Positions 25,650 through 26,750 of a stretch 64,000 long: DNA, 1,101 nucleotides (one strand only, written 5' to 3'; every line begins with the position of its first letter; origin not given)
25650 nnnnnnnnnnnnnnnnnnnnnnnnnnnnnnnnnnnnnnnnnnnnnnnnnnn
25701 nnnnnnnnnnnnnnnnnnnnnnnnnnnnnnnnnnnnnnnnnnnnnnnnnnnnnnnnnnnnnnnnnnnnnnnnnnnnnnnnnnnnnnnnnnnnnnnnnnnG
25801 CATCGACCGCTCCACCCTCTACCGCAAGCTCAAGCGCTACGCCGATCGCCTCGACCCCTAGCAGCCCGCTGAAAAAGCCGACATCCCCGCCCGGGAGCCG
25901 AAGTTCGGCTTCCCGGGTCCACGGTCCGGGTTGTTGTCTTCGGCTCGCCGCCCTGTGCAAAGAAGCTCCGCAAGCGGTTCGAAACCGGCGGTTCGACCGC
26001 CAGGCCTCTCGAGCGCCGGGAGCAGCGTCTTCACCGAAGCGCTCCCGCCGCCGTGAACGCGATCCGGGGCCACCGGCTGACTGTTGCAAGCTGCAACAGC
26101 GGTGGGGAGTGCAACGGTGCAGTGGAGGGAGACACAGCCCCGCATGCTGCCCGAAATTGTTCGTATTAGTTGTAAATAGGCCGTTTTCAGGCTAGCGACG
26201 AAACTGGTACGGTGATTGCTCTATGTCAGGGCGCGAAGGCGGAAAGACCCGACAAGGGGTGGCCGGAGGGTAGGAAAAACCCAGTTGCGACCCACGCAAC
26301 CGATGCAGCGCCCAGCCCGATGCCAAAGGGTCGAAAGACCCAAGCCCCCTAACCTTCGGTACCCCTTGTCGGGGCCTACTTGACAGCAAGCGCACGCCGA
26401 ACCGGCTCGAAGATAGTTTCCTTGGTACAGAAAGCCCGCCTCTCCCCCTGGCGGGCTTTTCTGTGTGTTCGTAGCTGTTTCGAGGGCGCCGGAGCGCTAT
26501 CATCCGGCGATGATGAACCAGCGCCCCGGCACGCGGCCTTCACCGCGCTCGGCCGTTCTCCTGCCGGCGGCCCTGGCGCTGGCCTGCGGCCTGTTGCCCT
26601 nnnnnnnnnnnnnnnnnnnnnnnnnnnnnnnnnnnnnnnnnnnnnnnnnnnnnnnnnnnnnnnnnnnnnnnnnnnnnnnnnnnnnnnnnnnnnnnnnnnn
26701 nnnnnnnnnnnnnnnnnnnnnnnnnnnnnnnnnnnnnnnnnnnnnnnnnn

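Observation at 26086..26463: Sigma-54 promoter with upstream palindromic enhancer driving an approximately 230-nt structured, terminator-ended RNA: a LuxO/Qrr-like module next to the bEBP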

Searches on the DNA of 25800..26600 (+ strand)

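Call 4: search_rna_families(source=window, start=25800, end=26600, threshold=evalue, max_evalue=10, show_alignments=3)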
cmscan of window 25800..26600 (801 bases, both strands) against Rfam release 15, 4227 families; matches with E-value up to 10: 12.
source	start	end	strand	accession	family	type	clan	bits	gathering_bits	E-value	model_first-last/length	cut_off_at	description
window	26426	26485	-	RF00506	Thr_leader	Cis-reg; leader;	-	21.4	55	0.18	1-118/118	no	Threonine operon leader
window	26426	26464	+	RF00506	Thr_leader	Cis-reg; leader;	-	18.6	55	0.81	78-117/118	no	Threonine operon leader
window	26432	26462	-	RF01356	CRISPR-DR28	Gene; CRISPR;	-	18.6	35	2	1-24/24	no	CRISPR RNA direct repeat element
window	26326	26463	+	RF02344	ar14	Gene; sRNA;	-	17.5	58.8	0.76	1-123/123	no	Alphaproteobacterial ar14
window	25854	25917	-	RF02523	ROSE_3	Cis-reg; thermoregulator;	-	17.4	43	0.67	1-69/69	no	Repression of heat shock gene expression (ROSE) element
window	26430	26460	+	RF01772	rnk_pseudo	Cis-reg; leader;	-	16.9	55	4.2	73-100/108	no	Pseudomonas rnk leader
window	26415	26464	+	RF02278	Betaproteobacteria_toxic_sRNA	Gene; sRNA;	-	15.9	50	2.2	1-64/64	no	Betaproteobacteria toxic small RNA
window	25800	25920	-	RF04104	MIR918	Gene; miRNA;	-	14.5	268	6.6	1-121/265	3'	MIR918 microRNA precursor family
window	26401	26453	-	RF01297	sR40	Gene; snRNA; snoRNA; CD-box;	-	14.4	50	4.2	1-61/61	no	Small nucleolar RNA sR40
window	26329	26342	+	RF02975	DUF3800-XI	Gene; sRNA;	-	13.5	37.8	2.9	7-20/48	no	DUF3800-XI RNA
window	26506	26517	+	RF01152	sR1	Gene; snRNA; snoRNA; CD-box;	-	10.3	45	6.7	1-57/57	no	Small nucleolar RNA sR1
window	25988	26026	+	RF04316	mgtE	Cis-reg;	-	10.1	200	4.8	147-190/306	no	mgtE ncRNA motif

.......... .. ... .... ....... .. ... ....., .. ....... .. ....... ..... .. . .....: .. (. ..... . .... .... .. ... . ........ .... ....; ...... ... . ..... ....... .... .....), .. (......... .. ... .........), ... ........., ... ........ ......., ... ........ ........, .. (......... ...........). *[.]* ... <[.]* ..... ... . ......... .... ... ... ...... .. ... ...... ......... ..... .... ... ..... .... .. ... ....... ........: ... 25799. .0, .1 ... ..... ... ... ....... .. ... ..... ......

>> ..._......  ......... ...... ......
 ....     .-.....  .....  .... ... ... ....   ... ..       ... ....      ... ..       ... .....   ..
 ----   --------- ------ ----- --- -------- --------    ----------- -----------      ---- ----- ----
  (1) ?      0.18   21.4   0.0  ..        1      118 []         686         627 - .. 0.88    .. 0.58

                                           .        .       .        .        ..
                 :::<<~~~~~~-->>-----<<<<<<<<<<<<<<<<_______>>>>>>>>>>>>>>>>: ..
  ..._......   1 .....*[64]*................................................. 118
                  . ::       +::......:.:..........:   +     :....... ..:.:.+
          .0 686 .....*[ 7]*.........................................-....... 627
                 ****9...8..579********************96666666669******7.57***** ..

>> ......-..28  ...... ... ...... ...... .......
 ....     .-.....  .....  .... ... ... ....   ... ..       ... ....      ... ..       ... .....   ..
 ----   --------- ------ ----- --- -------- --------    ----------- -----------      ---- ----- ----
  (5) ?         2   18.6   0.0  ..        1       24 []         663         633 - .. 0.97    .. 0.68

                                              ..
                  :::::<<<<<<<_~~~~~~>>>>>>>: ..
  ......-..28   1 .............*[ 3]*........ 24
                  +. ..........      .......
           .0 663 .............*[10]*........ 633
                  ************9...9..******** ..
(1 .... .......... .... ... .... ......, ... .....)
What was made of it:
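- Closest known: Qrr sRNAs with LuxO. Different: There is no sequence or structure similarity, and no Rfam hit at E <= 10 (call 4).
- Closest known: GlmY/GlmZ with GlrR. Different: The sequences are unrelated (call 4).
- Closest known: Pxr sRNA of Myxococcus. Different: No Rfam model matched the region at E <= 10 (call 4).
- Closest known: Riboswitch or attenuator leaders with an intrinsic terminator. Different: No known aptamer matches (call 4).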

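Call 49: build_rna_model(alignment_id=A1, structure=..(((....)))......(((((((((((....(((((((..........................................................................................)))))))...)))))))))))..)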
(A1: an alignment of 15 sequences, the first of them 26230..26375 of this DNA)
Model R1 built from alignment A1 (15 sequences, 153 columns); structure: as given.
model positions 143; base pairs 21; branch points 1; effective number of sequences 2.07; information 0.589 bits per position. Calibrated on 0.2 Mb of random sequence (short: E-values are rough).
structure used (alignment columns):
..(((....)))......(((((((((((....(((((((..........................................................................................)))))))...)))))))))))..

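Call 50: search_with_rna_model(model_id=R1, sources=[window, L001, L002, L004, L005, L006, L007, L008, L010, L011, L013, L014, L015, L016, L017, L019, L021, L023, L025, L026, L027, L028, L029, L031], max_evalue=10)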
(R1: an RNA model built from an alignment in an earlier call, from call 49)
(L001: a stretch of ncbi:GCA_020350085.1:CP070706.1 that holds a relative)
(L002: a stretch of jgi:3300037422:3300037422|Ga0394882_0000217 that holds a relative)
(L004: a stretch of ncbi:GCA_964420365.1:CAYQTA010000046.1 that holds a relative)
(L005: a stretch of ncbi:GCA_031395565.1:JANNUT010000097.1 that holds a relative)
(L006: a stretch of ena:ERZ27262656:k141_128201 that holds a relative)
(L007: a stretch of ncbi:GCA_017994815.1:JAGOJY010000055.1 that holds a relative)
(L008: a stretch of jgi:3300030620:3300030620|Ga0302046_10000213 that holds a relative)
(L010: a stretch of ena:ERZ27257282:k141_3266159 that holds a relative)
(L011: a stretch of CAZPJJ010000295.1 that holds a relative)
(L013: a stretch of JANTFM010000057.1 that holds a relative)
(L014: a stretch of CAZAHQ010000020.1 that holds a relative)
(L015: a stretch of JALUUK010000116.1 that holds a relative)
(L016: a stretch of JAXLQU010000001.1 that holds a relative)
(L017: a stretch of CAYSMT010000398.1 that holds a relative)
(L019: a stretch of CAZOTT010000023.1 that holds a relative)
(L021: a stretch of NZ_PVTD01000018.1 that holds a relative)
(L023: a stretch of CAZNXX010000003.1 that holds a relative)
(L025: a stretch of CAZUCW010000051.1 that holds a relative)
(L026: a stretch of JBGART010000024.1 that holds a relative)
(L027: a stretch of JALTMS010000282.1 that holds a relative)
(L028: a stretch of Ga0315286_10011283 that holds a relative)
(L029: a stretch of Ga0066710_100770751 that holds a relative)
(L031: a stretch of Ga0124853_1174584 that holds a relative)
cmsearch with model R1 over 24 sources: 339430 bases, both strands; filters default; matches with E-value up to 10: 50.
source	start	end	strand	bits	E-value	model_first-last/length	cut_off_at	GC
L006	8627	8767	+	142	1e-34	1-143/143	no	0.7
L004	15500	15640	+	141.4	1.5e-34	1-143/143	no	0.7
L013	2057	2197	+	140.8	2.2e-34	1-143/143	no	0.67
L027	2342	2488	-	138.2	1e-33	1-143/143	no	0.64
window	26230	26375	+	136.4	2.9e-33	1-143/143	no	0.65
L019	3457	3599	-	134.4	9.6e-33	1-143/143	no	0.71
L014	767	906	-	128.5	3.1e-31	1-143/143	no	0.64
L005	15344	15483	+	127.7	5.1e-31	1-143/143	no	0.66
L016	7331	7470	-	127.3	6.5e-31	1-143/143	no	0.64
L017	2415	2542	+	126.1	1.3e-30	1-143/143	no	0.64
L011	1980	2116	+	124.1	4.4e-30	1-143/143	no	0.64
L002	15353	15494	+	114.4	1.3e-27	1-143/143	no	0.68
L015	988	1130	+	110.6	1.3e-26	1-143/143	no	0.71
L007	15351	15488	+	110.4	1.4e-26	1-143/143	no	0.67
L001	8920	9049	+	102.5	1.6e-24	1-143/143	no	0.62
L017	2431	2556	-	24.1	0.00025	1-143/143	no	0.6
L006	8643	8781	-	23.6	0.00032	1-143/143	no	0.68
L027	2320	2472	+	22.5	0.00065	1-143/143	no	0.61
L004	15516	15654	-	21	0.0015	1-143/143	no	0.69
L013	2073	2210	-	20.1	0.0026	1-143/143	no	0.67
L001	8936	9059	-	20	0.0029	1-143/143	no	0.61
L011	2255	2339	-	19.3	0.0043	1-143/143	no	0.66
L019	3445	3583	+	18.5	0.0069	1-143/143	no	0.71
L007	15367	15506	-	18.3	0.0076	1-143/143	no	0.67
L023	2912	3028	-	17.2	0.015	1-143/143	no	0.66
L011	1998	2114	-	16.8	0.019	19-141/143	no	0.67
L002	15369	15598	-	14.5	0.072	1-143/143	no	0.63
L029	533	573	+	12.5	0.23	1-143/143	no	0.76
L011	2203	2238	-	12.4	0.25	1-143/143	no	0.78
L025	5172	5228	+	12.3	0.27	1-143/143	no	0.68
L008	17557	17691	-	12.1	0.3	1-143/143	no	0.73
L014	674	890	+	11.5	0.43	1-143/143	no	0.59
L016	7238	7454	+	11.5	0.43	1-143/143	no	0.6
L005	15362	15485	-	9.6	1.4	15-141/143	no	0.65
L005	15537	15576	-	9.5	1.4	1-143/143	no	0.7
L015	1004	1139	-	9.3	1.6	1-143/143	no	0.71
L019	4787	4853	+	9.2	1.6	1-143/143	no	0.75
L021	2339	2380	+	8.7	2.3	1-143/143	no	0.76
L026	3666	3767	-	8.6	2.3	25-135/143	no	0.66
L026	948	991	-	8.3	2.8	1-143/143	no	0.73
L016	3808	3896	-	7.7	4.1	1-143/143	no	0.61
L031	1898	1931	+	7.7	4.1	1-143/143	no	0.79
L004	13942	13984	+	7.2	5.7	79-121/143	no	0.81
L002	3104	3146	+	6.9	6.4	77-121/143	no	0.67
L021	6930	6959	+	6.6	7.8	1-143/143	no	0.63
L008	20987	21028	-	6.3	9.2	80-121/143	no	0.67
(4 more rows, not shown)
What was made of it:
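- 26230..26375 (+): Conserved 5' domain. It comprises a P0 mini-hairpin, an invariant single strand GGAAAG, a coaxial stack P1 (26248-61/26360-73), P2 (26263-69/26353-59) and P2b (26271-74/26348-51) closing a multiloop, P3 (26284-89/26295-300), an invariant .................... (26305-24), and P4 (26328-41). The covariance model scores it at 136 bits on the + strand against 24 bits on the - strand (call 50).
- Chance hits of the DNA pattern score 17 bits or less (call 50).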

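Call 79: search_with_rna_model(model_id=R1, sources=[window, L001, L002, L004, L005, L006, L007, L011, L013, L014, L015, L016, L017, L019, L027], max_evalue=1e-10, make_alignment=true)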
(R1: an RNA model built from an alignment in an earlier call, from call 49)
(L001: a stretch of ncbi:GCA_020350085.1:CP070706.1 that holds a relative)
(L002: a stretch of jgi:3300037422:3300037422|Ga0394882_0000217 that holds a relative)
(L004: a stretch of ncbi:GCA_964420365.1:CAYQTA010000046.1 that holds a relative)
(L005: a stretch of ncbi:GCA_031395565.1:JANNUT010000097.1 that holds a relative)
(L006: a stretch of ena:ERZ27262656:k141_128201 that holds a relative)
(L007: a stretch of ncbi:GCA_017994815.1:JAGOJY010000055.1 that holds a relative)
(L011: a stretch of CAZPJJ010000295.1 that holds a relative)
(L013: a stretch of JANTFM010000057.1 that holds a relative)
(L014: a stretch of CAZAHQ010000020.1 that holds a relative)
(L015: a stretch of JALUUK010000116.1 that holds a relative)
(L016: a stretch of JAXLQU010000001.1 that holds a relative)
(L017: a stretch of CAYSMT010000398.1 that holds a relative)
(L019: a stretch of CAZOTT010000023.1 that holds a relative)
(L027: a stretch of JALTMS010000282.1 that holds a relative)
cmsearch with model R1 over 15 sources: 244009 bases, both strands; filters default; matches with E-value up to 1e-10: 15.
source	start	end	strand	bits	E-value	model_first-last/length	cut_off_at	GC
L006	8627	8767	+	142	7.5e-35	1-143/143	no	0.7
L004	15500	15640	+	141.4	1.1e-34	1-143/143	no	0.7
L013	2057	2197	+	140.8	1.6e-34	1-143/143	no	0.67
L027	2342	2488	-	138.2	7.4e-34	1-143/143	no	0.64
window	26230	26375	+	136.4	2e-33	1-143/143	no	0.65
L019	3457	3599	-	134.4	6.9e-33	1-143/143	no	0.71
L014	767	906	-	128.5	2.3e-31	1-143/143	no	0.64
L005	15344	15483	+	127.7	3.7e-31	1-143/143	no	0.66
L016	7331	7470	-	127.3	4.7e-31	1-143/143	no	0.64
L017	2415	2542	+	126.1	9.6e-31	1-143/143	no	0.64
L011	1980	2116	+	124.1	3.2e-30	1-143/143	no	0.64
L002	15353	15494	+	114.4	9.6e-28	1-143/143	no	0.68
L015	988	1130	+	110.6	9.4e-27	1-143/143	no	0.71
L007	15351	15488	+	110.4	1e-26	1-143/143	no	0.67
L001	8920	9049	+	102.5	1.1e-24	1-143/143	no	0.62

Alignment A2: 15 matches aligned to the model, 153 columns, each read 5' to 3' on its own strand. Consensus structure (alignment columns), stored with it:
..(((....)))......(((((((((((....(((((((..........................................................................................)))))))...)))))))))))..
